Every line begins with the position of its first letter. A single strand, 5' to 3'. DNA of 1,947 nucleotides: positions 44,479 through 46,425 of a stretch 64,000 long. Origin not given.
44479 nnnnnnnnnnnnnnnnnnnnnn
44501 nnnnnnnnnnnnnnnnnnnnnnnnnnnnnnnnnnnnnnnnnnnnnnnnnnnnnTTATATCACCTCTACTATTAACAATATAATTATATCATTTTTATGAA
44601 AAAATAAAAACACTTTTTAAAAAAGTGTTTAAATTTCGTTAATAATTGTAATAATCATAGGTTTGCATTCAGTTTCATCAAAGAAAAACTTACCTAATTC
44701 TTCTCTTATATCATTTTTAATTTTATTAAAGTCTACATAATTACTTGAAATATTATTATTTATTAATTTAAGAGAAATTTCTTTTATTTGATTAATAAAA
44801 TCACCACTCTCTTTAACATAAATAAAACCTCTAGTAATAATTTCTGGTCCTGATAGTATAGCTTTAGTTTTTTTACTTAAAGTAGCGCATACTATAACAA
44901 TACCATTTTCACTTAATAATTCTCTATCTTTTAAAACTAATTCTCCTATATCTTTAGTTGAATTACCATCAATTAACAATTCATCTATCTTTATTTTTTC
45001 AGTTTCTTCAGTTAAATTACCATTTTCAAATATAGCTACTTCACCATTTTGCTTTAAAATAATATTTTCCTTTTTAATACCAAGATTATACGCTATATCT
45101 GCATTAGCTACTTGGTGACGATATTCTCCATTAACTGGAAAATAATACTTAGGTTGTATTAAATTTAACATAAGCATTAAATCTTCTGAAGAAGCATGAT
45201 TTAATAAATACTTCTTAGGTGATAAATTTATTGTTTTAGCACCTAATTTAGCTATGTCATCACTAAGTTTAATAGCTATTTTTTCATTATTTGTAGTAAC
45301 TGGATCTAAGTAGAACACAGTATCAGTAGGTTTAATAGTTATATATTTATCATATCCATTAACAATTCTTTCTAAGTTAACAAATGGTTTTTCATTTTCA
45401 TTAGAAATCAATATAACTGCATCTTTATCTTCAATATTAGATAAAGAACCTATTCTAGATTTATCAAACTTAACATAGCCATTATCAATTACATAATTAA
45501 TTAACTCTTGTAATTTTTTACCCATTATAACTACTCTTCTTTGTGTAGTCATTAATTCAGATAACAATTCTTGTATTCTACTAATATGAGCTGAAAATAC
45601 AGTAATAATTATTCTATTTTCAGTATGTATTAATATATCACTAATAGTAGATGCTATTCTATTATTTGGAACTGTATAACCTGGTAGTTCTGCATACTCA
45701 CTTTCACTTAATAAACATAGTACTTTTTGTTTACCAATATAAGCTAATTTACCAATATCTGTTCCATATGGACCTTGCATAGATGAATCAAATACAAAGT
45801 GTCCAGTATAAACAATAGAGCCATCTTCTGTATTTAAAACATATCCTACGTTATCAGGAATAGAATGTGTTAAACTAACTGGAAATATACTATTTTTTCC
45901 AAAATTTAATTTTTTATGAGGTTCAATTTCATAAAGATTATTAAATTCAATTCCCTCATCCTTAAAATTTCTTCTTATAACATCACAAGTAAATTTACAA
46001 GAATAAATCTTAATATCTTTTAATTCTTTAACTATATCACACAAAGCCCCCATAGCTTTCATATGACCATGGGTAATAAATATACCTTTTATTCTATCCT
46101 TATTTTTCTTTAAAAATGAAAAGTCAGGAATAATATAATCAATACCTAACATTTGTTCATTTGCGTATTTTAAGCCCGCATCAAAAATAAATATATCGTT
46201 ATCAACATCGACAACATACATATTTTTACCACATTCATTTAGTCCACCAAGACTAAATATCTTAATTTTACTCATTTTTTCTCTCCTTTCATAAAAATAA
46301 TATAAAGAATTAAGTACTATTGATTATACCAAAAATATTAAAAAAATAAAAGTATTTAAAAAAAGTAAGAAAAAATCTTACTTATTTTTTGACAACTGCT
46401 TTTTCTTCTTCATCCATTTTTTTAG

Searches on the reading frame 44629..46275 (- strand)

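Call 4: search_protein_families(library=pfam, proteins=[window:44629-46275:-], max_evalue=0.01)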
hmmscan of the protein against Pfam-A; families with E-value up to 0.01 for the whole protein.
window:44629-46275:- (548 aa): 5 families
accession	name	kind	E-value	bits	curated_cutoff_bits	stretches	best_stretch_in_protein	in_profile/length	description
PF17770.6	RNase_J_C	-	3.3e-28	99.1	23.8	1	447-548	1-102/102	Ribonuclease J C-terminal domain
PF22505.1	RNase_J_b_CASP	-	5.5e-16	58.9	27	1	220-333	2-119/126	Ribonuclease J, beta-CASP domain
PF12706.13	Lactamase_B_2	-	1.9e-07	31.3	27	1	57-159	26-142/200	Beta-lactamase superfamily domain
PF07521.17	RMMBL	-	5.5e-06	26.7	21.6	1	360-390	17-47/63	Zn-dependent metallo-hydrolase RNA specificity domain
PF00753.33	Lactamase_B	-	0.00038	20.9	22.7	1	14-72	3-54/196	Metallo-beta-lactamase superfamily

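Call 5: search_protein_families(library=ncbifam, proteins=[window:44629-46275:-], max_evalue=0.01)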
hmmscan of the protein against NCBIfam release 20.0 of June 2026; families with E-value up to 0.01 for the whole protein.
window:44629-46275:- (548 aa): 5 families
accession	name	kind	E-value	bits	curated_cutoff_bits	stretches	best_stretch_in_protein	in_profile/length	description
TIGR00649.1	MG423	subfamily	3.4e-138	461.4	400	1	4-545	1-545/546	RNase J family beta-CASP ribonuclease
NF047419.1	RNase_J1_RnjA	exception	2.4e-136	455.7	820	1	4-546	2-547/549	ribonuclease J1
TIGR03675.1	arCOG00543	equivalog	4.8e-06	25.1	580.2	1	3-101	174-268/631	beta-CASP ribonuclease aCPSF1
NF012229.1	bla_class_B_core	domain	0.0017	18.6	100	1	12-127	10-117/139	metallo-beta-lactamase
NF002553.0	PRK02113.1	equivalog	0.0024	17.3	386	1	49-145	52-159/252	MBL fold metallo-hydrolase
